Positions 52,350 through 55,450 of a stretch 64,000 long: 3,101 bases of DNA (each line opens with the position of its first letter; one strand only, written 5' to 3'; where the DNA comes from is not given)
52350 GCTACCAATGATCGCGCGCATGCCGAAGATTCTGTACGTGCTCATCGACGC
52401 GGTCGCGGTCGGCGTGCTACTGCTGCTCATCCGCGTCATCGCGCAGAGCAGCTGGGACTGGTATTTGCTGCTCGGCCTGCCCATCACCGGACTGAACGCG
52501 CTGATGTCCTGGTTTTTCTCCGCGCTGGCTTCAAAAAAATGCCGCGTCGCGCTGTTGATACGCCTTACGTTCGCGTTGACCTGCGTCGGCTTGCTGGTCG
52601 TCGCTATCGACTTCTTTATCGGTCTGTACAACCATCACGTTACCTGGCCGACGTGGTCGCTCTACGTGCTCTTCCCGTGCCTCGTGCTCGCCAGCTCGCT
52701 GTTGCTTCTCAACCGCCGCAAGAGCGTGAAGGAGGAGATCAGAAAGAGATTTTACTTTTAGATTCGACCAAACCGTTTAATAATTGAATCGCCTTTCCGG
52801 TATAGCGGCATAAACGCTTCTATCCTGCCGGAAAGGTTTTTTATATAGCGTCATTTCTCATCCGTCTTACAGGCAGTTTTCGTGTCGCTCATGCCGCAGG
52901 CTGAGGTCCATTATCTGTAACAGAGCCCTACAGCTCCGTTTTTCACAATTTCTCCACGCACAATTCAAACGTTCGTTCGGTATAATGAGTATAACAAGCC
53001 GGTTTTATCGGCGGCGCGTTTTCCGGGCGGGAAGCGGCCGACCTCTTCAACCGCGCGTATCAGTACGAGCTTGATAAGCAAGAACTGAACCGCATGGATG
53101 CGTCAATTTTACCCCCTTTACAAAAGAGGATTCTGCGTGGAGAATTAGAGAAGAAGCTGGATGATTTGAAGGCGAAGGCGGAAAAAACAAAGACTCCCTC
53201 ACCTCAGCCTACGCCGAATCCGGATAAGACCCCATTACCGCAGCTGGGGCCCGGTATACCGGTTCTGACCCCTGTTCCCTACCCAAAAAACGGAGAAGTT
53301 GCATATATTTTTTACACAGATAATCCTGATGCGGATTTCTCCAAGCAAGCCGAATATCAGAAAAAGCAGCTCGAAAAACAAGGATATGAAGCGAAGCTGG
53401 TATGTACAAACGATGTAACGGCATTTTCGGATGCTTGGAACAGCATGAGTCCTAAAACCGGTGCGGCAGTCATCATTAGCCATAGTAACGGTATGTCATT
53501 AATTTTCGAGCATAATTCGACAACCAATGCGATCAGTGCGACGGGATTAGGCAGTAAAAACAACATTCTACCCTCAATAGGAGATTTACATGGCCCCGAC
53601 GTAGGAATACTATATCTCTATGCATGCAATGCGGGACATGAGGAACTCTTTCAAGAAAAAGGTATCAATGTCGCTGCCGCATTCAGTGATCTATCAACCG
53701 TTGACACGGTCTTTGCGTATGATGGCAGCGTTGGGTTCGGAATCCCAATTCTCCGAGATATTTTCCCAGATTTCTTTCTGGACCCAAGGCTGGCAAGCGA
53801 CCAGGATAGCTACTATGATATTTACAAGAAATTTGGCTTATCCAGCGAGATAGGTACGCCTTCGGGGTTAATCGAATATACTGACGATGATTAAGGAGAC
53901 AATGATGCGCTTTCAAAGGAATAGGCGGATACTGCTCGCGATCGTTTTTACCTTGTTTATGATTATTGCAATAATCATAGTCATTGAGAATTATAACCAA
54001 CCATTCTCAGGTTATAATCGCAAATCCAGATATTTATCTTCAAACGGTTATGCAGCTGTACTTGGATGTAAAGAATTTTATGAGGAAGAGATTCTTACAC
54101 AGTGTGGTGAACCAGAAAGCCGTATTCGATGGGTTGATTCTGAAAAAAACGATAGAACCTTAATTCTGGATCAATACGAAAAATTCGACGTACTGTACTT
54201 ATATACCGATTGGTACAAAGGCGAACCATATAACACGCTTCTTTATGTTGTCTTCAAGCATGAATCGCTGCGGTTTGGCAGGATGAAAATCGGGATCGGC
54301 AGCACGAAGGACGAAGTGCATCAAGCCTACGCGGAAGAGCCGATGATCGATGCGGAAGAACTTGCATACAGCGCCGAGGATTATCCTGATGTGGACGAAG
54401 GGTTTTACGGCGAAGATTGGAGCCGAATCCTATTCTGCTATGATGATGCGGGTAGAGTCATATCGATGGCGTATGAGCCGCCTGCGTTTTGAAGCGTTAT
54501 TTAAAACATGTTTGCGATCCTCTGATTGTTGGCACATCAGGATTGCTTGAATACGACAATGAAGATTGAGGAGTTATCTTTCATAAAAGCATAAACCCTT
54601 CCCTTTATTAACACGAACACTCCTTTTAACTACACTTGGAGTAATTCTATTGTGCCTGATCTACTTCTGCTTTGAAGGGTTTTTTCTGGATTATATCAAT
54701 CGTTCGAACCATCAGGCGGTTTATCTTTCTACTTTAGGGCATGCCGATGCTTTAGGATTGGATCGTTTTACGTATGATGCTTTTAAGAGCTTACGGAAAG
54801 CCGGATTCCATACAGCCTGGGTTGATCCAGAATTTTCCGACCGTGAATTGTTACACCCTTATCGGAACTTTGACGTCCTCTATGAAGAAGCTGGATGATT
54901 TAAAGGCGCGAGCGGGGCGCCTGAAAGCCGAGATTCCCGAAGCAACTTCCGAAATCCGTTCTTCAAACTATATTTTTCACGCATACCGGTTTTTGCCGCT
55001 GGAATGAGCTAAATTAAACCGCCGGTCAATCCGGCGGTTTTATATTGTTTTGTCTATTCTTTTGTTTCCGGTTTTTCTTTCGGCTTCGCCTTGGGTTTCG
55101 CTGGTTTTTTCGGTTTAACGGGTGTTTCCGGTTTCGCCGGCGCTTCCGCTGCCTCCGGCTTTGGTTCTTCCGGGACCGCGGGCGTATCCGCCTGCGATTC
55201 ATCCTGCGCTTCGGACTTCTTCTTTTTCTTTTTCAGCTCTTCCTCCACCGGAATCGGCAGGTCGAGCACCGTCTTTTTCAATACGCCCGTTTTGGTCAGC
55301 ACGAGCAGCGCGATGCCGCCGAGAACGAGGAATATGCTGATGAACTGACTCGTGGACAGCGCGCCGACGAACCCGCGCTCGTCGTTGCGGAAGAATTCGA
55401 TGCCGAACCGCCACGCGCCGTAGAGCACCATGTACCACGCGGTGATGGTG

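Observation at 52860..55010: AT-rich ~2.1-kb island: apparent 5'-truncated toxin-like module (His/Cys clan-CD-like domain) + membrane-anchored partner + a second, degenerate copy of the module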

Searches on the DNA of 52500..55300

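Call 87: search_rna_families(source=window, start=52500, end=55300, threshold=evalue, max_evalue=1)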
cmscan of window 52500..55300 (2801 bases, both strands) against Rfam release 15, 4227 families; matches with E-value up to 1: 4.
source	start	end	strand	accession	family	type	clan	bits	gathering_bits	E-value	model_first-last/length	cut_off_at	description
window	53946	53991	-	RF00717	mir-315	Gene; miRNA;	-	22.6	63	0.97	1-83/83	no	mir-315 microRNA precursor family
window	54996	55043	+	RF00370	sroD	Gene; sRNA;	-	21.7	50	0.38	1-86/86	no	sroD RNA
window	53860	53881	-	RF01748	nuoG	Cis-reg;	-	19.2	33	0.67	1-43/43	no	nuoG RNA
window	53571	53592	+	RF03012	Mu-gpT-DE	Gene; sRNA;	-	18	49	0.79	1-53/53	no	Mu-gpT-DE RNA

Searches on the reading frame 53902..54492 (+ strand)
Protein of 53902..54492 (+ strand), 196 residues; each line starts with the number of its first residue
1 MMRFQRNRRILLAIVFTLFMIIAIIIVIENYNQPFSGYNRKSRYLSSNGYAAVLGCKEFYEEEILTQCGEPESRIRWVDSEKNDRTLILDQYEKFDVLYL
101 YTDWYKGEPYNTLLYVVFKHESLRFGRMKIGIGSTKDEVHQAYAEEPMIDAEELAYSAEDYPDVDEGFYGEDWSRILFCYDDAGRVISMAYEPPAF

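Call 4: search_protein_families(library=pfam, proteins=[window:53902-54492:+], max_evalue=1)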
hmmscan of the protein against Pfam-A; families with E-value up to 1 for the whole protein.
window:53902-54492:+ (196 aa): 2 families
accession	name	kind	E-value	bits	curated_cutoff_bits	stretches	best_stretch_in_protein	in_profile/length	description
PF11337.13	DUF3139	-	0.1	13.6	27.3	0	14-50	4-48/83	Protein of unknown function (DUF3139)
PF14023.12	Bestrophin-like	-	0.31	11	32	1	6-37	192-223/232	Bestrophin-like domain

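Call 5: search_protein_families(library=ncbifam, proteins=[window:53902-54492:+], max_evalue=1)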
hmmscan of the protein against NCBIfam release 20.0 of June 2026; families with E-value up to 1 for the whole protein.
window:53902-54492:+ (196 aa): 0 families

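Call 52: find_homologous_proteins(query=window:53902-54492:+, max_evalue=0.001)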
Query window:53902-54492:+ (196 aa): 49 proteins with E <= 0.001 among 285 candidates.
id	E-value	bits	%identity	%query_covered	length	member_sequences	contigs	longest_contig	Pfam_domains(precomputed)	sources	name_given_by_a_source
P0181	8.7e-129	445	100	99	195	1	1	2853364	-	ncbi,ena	-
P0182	2.0e-111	389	85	99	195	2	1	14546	-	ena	-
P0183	4.8e-67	244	57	99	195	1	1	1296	-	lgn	-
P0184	1.6e-66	242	55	99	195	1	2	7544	-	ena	-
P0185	1.6e-63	232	54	99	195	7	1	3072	-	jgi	jgi:hypothetical protein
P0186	4.3e-63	231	55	100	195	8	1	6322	-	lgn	-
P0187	4.2e-62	228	53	99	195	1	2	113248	-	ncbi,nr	ncbi:MAG: hypothetical protein VB034_09505 [Eubacteriales bacterium]|nr:hypothetical protein [Petrim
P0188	5.7e-62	227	54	99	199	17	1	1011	-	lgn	-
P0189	1.2e-57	213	52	96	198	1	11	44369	-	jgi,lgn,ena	-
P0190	1.0e-55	207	51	100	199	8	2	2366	-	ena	-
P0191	3.4e-55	205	50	98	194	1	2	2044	-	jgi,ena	-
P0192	4.6e-55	205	50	99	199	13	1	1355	-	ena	-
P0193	7.6e-54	201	46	100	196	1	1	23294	-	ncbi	-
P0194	1.3e-50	190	50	97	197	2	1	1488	-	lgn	-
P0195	8.1e-49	184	46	100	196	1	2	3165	-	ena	-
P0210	1.8e-41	160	50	88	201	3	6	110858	-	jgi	jgi:hypothetical protein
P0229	3.8e-25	107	35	99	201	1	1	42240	-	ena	-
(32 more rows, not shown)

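Call 55: find_encoding_contigs(protein=P0182, flank=8000, max_places=2)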
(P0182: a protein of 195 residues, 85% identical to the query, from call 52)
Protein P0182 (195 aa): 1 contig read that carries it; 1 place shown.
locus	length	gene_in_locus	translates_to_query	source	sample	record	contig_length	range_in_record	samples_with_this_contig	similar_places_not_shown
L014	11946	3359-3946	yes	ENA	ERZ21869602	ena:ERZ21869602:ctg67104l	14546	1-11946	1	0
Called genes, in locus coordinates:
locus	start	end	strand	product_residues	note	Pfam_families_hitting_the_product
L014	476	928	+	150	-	-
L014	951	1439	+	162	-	-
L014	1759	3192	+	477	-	-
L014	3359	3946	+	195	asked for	-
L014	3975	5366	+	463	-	-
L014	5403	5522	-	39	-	-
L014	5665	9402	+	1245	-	PF13306:LRR_5, PF13855:LRR_8 (faint), PF13306:LRR_5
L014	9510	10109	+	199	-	-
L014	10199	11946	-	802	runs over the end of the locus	PF00133:tRNA-synt_1, PF01406:tRNA-synt_1e (faint), PF09334:tRNA-synt_1g, PF13603:tRNA-synt_1_2, PF00133:tRNA-synt_1, PF08264:Anticodon_1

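Call 74: find_encoding_contigs(protein=P0189, flank=10000, max_places=2)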
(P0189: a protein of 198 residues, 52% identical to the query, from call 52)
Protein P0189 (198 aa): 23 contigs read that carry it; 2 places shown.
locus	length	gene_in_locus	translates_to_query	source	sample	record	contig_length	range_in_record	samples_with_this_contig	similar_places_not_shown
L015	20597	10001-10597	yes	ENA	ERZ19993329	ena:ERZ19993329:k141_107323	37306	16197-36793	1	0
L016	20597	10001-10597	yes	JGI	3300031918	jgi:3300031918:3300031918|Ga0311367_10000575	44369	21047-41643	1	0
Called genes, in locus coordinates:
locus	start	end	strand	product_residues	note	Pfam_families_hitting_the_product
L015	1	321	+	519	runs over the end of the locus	-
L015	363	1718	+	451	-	-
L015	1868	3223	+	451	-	PF13306:LRR_5, PF13855:LRR_8 (faint), PF13306:LRR_5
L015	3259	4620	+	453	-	PF13306:LRR_5, PF13855:LRR_8 (faint), PF13306:LRR_5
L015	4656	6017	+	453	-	PF13306:LRR_5, PF13855:LRR_8 (faint), PF13306:LRR_5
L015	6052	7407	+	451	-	PF13306:LRR_5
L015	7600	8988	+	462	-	-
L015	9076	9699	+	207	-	-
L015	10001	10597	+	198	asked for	-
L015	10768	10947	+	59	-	-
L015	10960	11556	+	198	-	-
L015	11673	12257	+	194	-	-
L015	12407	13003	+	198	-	-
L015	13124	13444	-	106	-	-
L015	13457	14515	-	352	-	PF09992:NAGPA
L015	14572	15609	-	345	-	PF00535:Glycos_transf_2, PF04138:GtrA_DPMS_TM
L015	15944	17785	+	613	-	PF03816:LytR_cpsA_psr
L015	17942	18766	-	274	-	PF12801:Fer4_5 (faint), PF12797:Fer4_2 (faint), PF00037:Fer4 (weak), PF12837:Fer4_6 (weak), PF13237:Fer4_10, PF13746:Fer4_18 (weak), PF14697:Fer4_21, PF13187:Fer4_9, +1 more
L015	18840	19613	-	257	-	PF00702:Hydrolase, PF13344:Hydrolase_6, PF13419:HAD_2 (weak), PF13242:Hydrolase_like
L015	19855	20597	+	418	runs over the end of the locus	?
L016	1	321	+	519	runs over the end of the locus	-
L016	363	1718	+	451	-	-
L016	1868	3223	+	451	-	PF13306:LRR_5, PF13855:LRR_8 (faint), PF13306:LRR_5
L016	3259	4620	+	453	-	PF13306:LRR_5, PF13855:LRR_8 (faint), PF13306:LRR_5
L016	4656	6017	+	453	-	PF13306:LRR_5, PF13855:LRR_8 (faint), PF13306:LRR_5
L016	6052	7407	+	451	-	PF13306:LRR_5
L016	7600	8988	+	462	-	-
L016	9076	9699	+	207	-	-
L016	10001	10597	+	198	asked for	-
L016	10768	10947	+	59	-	-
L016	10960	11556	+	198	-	-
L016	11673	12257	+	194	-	-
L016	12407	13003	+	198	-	-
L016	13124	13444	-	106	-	-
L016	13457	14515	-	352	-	PF09992:NAGPA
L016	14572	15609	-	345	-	PF00535:Glycos_transf_2, PF04138:GtrA_DPMS_TM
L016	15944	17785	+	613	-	PF03816:LytR_cpsA_psr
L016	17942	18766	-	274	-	PF12801:Fer4_5 (faint), PF12797:Fer4_2 (faint), PF00037:Fer4 (weak), PF12837:Fer4_6 (weak), PF13237:Fer4_10, PF13746:Fer4_18 (weak), PF14697:Fer4_21, PF13187:Fer4_9, +1 more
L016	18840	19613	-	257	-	PF00702:Hydrolase, PF13344:Hydrolase_6, PF13419:HAD_2 (weak), PF13242:Hydrolase_like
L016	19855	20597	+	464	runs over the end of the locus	-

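Call 75: find_encoding_contigs(protein=P0210, flank=10000, max_places=2)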
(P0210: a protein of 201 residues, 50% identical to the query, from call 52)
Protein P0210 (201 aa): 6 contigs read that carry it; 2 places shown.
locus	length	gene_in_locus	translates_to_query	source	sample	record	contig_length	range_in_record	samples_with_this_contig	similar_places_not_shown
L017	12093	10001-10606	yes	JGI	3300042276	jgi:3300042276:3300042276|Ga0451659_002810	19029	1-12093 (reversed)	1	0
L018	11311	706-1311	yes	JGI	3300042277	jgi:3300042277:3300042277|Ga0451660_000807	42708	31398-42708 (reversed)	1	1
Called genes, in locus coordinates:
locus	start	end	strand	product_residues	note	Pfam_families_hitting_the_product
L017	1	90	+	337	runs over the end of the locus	PF03773:ArsP_1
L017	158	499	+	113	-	PF13192:Thioredoxin_3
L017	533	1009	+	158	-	PF03773:ArsP_1 (weak)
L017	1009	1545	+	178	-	PF03773:ArsP_1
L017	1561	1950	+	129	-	PF01451:LMWPc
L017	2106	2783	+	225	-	PF00072:Response_reg, PF00486:Trans_reg_C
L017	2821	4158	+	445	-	PF00672:HAMP, PF00512:HisKA, PF02518:HATPase_c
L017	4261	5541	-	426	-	PF12801:Fer4_5, PF12797:Fer4_2 (faint), PF00037:Fer4 (weak), PF12837:Fer4_6 (weak), PF13237:Fer4_10, PF14697:Fer4_21 (weak), PF12838:Fer4_7 (weak), PF13187:Fer4_9 (weak)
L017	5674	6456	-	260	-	PF09968:DUF2202 (faint)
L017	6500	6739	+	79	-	-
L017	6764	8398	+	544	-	-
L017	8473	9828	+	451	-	-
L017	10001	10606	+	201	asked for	-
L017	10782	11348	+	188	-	-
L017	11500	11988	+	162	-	-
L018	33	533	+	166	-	-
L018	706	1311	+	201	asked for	-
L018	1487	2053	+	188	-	-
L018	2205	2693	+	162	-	-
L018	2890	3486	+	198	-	-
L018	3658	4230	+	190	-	-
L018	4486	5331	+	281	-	PF02517:Rce1-like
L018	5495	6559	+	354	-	PF21088:MS_channel_1st, PF00924:MS_channel_2nd, PF21082:MS_channel_3rd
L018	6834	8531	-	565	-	PF09913:DUF2142 (weak)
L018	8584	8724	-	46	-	-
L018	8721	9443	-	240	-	-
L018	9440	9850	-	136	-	-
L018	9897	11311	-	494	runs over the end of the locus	-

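Call 76: find_encoding_contigs(protein=P0229, flank=10000, max_places=2)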
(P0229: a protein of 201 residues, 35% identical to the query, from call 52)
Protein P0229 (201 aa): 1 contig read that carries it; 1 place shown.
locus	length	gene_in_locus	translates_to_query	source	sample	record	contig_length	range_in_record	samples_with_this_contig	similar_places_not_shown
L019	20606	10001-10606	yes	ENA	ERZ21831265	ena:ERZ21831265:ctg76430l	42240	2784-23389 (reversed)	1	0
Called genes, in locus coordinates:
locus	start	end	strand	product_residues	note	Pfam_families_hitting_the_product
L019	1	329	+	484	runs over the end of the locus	PF04932:Wzy_C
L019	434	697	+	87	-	-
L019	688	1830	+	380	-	PF13727:CoA_binding_3, PF02397:Bac_transf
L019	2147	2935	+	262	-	PF00106:adh_short, PF08659:KR (weak), PF13561:adh_short_C2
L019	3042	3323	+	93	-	-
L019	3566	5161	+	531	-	PF21623:HK_sensor_dom_bact, PF02743:dCache_1 (faint), PF00990:GGDEF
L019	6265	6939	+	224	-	-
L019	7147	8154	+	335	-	-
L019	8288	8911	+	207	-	-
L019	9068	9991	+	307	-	-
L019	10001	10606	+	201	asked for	-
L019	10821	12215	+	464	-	-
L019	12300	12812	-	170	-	PF00210:Ferritin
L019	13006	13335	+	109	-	PF00355:Rieske, PF13806:Rieske_2, PF22543:Rieske_4 (weak)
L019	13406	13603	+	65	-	PF11127:YgaP-like_TM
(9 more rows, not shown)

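Call 79: search_solved_structures(query=A6, max_evalue=10)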
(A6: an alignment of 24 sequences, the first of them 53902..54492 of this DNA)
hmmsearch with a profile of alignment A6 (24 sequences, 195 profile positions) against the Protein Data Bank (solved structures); distinct sequences matched with E-value up to 10: 4.
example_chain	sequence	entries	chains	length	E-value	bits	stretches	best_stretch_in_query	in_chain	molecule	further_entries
3kwv_A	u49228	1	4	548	1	12.3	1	80-143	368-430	Protective antigen PA-63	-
3hvd_A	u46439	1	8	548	1.1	12.3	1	80-143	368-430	Protective antigen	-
1tzn_A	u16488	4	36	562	1.1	12.3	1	80-143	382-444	Protective antigen | Protective antigen PA-63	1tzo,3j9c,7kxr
6psn_A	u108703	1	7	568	1.1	12.2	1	80-143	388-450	Protective antigen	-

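Call 80: search_protein_families(library=padloc, proteins=[window:53902-54492:+], max_evalue=0.1)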
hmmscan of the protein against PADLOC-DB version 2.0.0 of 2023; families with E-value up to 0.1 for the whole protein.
window:53902-54492:+ (196 aa): 0 families

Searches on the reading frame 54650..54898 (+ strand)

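Call 4: search_protein_families(library=pfam, proteins=[window:54650-54898:+], max_evalue=1)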
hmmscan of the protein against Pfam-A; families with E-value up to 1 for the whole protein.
window:54650-54898:+ (82 aa): 0 families

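Call 5: search_protein_families(library=ncbifam, proteins=[window:54650-54898:+], max_evalue=1)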
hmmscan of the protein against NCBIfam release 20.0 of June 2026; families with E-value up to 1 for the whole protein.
window:54650-54898:+ (82 aa): 1 family
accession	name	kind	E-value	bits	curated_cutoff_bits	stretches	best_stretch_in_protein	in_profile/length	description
TIGR04351.1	TOMM_nitrile_2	subfamily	0.17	11.5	65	1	55-71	8-24/48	TIGR04351 family putative TOMM peptide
